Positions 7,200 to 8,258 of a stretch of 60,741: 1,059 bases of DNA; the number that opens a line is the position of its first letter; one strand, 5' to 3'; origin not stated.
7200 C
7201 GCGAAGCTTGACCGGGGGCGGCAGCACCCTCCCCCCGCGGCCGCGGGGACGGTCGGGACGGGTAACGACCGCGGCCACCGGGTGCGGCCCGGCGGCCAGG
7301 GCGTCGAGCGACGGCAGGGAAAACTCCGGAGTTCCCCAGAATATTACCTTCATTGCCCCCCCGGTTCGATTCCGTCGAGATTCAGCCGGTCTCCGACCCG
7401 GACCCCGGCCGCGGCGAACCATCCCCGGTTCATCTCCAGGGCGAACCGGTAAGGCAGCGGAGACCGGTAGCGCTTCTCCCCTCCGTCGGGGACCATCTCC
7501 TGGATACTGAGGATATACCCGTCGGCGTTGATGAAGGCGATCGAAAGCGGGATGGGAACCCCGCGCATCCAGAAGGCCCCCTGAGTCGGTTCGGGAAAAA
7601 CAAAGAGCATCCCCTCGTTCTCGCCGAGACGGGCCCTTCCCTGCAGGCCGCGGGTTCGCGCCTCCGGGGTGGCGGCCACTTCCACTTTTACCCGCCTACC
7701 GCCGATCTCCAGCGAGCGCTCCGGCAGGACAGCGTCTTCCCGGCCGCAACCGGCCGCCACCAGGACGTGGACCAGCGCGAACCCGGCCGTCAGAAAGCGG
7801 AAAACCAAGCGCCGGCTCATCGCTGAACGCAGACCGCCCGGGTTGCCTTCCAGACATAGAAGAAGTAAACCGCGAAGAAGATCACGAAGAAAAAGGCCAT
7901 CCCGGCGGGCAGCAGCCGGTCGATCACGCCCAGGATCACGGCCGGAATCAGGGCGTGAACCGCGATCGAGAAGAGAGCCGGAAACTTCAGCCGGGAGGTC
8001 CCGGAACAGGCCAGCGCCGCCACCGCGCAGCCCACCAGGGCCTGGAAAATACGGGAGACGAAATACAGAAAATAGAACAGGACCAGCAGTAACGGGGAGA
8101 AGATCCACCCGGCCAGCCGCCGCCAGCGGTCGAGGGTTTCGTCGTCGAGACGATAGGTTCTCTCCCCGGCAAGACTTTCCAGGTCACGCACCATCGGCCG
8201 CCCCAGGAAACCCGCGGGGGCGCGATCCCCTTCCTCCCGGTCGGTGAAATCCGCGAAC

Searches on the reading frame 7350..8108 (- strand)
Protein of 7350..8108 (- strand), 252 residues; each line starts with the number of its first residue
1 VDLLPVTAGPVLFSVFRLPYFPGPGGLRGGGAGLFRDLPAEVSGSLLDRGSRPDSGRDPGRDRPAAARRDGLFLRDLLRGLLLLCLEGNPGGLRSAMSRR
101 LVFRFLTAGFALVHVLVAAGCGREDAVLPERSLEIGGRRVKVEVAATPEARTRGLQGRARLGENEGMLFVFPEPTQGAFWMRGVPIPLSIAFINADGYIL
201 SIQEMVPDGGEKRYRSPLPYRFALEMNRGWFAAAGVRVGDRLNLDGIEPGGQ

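Call 62: search_protein_families(library=pfam, proteins=[window:7350-8108:-], max_evalue=0.00001)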
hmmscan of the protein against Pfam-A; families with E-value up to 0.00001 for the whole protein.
window:7350-8108:- (252 aa): 1 family
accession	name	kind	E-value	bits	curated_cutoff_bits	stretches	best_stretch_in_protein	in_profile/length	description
PF02643.20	DUF192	-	1.6e-30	105.5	27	1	140-243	1-95/96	Uncharacterized ACR, COG1430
